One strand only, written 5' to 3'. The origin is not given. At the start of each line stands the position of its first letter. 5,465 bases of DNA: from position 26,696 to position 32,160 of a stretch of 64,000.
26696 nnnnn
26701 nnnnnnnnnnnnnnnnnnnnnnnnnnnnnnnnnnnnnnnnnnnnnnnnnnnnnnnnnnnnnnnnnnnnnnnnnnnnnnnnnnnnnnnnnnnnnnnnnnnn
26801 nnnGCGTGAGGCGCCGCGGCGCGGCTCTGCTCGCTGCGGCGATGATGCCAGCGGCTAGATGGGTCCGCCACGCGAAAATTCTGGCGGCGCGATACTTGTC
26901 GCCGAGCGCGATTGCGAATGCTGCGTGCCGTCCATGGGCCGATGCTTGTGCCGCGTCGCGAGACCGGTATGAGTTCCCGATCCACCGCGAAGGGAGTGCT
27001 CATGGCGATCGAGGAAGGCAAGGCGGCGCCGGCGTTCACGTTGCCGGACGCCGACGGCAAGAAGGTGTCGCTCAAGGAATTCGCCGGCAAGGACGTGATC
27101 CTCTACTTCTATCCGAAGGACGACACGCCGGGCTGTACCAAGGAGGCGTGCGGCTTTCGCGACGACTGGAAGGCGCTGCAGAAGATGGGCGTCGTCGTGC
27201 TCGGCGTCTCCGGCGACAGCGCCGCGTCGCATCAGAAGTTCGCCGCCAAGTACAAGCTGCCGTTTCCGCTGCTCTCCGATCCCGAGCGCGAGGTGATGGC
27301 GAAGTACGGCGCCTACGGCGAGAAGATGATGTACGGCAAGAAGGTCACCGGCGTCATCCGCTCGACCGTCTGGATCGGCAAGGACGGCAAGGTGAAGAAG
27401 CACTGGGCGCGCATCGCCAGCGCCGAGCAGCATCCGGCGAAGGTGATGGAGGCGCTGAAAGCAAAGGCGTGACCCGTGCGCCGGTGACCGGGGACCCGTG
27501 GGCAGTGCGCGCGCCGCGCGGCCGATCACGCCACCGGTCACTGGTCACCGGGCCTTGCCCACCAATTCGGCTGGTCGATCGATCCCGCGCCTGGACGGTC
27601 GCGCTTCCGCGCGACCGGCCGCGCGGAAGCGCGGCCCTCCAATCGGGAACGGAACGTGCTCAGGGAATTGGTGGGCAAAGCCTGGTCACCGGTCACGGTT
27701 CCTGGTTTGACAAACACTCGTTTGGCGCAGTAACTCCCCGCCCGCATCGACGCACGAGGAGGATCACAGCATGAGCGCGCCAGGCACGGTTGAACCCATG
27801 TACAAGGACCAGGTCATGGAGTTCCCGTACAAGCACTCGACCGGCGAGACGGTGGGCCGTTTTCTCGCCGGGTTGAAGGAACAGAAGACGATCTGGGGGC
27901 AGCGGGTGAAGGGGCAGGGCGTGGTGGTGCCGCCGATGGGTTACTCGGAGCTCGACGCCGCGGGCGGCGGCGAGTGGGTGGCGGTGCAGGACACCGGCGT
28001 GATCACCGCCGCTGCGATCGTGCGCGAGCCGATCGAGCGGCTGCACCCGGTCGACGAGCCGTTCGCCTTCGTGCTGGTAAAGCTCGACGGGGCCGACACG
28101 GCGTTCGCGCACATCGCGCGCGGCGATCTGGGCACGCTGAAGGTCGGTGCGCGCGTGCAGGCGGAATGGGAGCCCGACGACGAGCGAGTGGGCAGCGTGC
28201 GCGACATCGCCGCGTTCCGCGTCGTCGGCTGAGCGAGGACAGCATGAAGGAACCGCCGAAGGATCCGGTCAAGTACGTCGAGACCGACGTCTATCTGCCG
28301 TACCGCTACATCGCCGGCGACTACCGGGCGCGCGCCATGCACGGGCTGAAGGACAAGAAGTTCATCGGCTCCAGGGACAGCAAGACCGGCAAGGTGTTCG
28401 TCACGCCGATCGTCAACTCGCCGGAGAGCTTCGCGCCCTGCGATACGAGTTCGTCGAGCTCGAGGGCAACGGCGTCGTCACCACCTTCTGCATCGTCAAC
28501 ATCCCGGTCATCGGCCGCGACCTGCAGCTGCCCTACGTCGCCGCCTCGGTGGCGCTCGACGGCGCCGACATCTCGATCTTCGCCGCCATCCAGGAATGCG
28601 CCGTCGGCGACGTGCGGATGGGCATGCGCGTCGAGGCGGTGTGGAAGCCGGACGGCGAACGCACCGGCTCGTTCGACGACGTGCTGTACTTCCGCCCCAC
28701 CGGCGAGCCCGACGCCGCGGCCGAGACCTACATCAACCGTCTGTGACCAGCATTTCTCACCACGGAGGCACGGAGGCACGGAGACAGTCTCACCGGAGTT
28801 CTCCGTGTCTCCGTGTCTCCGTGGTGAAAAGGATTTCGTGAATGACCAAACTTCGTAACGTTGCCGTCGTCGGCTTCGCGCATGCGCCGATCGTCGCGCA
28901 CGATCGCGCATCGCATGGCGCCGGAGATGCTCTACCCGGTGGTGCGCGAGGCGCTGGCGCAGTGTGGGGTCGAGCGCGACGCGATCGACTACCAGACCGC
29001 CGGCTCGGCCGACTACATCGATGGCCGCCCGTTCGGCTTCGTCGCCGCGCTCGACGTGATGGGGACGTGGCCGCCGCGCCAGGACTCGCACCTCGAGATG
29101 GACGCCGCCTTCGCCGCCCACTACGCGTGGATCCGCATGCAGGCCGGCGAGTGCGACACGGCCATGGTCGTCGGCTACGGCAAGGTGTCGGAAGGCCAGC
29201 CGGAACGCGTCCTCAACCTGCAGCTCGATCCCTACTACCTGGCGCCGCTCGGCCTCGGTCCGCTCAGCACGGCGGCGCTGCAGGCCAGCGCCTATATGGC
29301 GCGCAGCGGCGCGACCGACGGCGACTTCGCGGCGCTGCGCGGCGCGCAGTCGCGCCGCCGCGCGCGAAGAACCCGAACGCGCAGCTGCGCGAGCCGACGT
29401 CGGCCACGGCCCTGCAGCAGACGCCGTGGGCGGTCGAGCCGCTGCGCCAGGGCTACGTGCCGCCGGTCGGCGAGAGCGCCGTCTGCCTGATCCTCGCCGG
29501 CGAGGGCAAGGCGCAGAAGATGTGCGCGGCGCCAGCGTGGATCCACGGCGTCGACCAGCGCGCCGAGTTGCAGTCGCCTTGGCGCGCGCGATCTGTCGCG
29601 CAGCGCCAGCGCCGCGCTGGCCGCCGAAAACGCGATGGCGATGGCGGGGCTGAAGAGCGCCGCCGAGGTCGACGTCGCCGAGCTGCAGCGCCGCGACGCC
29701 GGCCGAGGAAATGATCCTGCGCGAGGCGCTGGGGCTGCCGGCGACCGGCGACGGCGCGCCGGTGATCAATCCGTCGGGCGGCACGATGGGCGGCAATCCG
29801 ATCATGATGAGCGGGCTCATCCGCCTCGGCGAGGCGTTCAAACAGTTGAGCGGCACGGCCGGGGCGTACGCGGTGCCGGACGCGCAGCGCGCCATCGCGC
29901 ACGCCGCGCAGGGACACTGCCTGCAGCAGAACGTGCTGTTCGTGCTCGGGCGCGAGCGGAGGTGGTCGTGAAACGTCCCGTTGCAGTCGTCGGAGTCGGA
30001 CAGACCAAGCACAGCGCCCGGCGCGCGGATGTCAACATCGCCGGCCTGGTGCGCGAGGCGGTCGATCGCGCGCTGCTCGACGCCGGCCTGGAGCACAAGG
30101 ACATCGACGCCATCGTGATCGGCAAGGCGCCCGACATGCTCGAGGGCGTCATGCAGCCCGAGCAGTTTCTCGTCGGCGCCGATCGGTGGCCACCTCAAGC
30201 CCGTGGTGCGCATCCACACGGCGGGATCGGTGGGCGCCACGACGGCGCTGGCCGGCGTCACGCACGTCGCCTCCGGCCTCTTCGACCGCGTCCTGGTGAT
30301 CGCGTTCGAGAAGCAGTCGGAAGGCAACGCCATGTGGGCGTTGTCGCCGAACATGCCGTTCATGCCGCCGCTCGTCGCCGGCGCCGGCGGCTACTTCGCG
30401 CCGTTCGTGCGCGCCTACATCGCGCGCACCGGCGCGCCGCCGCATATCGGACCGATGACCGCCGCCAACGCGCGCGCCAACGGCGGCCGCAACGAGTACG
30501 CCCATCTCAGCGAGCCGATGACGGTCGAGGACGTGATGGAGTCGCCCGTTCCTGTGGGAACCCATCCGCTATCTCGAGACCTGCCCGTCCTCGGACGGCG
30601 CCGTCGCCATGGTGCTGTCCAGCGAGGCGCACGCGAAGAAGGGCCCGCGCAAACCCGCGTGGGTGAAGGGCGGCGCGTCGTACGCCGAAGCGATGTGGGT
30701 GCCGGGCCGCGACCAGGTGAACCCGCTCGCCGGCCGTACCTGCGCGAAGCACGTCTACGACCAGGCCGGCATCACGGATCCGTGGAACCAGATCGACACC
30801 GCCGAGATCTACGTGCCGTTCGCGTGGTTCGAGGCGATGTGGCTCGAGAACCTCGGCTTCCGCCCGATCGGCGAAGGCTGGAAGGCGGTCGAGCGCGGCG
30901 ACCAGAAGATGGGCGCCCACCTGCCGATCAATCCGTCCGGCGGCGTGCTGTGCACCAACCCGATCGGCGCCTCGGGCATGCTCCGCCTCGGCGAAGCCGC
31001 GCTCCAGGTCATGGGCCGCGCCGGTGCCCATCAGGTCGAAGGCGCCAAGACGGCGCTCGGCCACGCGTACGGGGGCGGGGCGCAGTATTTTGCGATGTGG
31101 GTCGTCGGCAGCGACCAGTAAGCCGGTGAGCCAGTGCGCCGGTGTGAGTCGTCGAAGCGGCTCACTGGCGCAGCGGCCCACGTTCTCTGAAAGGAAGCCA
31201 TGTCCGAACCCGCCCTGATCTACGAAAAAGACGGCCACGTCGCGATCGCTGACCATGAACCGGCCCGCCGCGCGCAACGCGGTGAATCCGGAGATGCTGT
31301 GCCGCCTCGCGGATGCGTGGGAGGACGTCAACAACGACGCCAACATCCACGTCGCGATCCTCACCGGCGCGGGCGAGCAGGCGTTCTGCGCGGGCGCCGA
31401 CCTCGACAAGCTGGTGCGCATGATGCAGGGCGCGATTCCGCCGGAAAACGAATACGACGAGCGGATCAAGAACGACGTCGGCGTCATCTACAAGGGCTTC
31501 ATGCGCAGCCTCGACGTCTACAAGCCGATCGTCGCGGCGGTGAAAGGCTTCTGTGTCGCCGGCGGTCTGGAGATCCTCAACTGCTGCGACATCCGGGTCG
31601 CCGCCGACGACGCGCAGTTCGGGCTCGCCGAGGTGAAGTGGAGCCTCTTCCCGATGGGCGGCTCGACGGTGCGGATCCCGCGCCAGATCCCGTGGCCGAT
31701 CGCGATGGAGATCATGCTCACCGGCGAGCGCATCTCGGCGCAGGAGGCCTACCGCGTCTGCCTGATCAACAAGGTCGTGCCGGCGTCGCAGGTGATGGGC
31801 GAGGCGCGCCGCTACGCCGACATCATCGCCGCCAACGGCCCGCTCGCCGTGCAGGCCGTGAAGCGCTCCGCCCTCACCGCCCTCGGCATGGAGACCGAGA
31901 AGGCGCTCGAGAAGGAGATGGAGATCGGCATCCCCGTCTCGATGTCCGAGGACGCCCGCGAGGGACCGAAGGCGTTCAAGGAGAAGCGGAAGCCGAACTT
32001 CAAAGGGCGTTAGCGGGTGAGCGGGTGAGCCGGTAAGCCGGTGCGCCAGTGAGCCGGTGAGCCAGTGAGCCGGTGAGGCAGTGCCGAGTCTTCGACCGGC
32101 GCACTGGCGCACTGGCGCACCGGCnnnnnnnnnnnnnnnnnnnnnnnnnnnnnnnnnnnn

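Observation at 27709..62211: Four copies of a CAAAC-N4-GTTTG (PsrA-type) operator tie distant parts of the catabolic supercluster into one putative TetR regulon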

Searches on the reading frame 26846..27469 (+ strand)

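Call 26: search_protein_families(library=pfam, proteins=[window:26846-27469:+], max_evalue=0.001)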
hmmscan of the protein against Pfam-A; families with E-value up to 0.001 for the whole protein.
window:26846-27469:+ (208 aa): 3 families
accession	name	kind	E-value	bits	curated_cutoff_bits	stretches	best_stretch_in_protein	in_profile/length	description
PF00578.27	AhpC-TSA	-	9e-42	142.4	26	1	58-185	2-123/124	AhpC/TSA family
PF08534.16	Redoxin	-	1.9e-25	89.8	26.6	1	57-185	2-130/148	Redoxin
PF13911.12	AhpC-TSA_2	-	0.00045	21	27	1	106-184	4-68/114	AhpC/TSA antioxidant enzyme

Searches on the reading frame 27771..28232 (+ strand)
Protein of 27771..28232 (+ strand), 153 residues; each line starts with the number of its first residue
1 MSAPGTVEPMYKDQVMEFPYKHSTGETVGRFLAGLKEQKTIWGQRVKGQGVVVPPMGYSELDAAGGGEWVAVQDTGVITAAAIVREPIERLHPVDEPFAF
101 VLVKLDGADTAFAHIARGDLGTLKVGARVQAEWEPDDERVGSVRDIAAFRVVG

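Call 11: search_protein_families(library=pfam, proteins=[window:27771-28232:+], max_evalue=0.01)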
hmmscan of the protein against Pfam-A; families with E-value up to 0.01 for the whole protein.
window:27771-28232:+ (153 aa): 1 family
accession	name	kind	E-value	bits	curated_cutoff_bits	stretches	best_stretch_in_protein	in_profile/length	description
PF01796.24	OB_ChsH2_C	-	7.8e-10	39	27.1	1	69-134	1-65/65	ChsH2, C-terminal OB-fold domain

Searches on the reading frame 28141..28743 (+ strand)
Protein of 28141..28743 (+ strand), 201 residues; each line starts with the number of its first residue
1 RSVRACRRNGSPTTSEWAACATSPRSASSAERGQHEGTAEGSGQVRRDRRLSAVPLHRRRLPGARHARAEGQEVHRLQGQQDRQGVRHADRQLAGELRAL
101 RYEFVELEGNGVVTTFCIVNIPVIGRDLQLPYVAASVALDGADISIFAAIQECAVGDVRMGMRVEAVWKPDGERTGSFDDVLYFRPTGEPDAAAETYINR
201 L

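Call 26: search_protein_families(library=pfam, proteins=[window:28141-28743:+], max_evalue=0.001)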
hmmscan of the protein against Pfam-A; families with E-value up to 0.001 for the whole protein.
window:28141-28743:+ (201 aa): 1 family
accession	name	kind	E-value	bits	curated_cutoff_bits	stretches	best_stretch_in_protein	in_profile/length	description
PF01796.24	OB_ChsH2_C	-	2.1e-13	50.4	27.1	1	105-169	2-65/65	ChsH2, C-terminal OB-fold domain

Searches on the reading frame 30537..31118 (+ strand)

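Call 26: search_protein_families(library=pfam, proteins=[window:30537-31118:+], max_evalue=0.001)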
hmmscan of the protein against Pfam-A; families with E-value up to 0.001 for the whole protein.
window:30537-31118:+ (194 aa): 1 family
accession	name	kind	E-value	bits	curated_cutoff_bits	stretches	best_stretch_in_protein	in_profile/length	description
PF22691.2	Thiolase_C_1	-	7e-28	97.6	28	1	63-189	17-141/144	Thiolase C-terminal domain-like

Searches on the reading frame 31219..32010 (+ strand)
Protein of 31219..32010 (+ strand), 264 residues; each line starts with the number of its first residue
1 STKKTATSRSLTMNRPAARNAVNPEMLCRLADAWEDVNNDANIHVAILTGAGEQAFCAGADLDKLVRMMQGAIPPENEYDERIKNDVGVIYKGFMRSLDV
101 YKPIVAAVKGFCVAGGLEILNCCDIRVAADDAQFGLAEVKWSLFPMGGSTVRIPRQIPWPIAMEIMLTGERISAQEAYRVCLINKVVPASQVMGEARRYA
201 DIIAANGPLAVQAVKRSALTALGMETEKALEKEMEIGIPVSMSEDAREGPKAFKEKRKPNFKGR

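Call 26: search_protein_families(library=pfam, proteins=[window:31219-32010:+], max_evalue=0.001)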
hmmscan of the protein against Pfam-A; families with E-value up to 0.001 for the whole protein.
window:31219-32010:+ (264 aa): 2 families
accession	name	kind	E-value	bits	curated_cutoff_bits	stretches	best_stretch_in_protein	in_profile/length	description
PF00378.25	ECH_1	-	1e-58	199.1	27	1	11-263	9-250/251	Enoyl-CoA hydratase/isomerase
PF16113.10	ECH_2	-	1.2e-31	110.9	27.2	1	9-192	2-177/335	Enoyl-CoA hydratase/isomerase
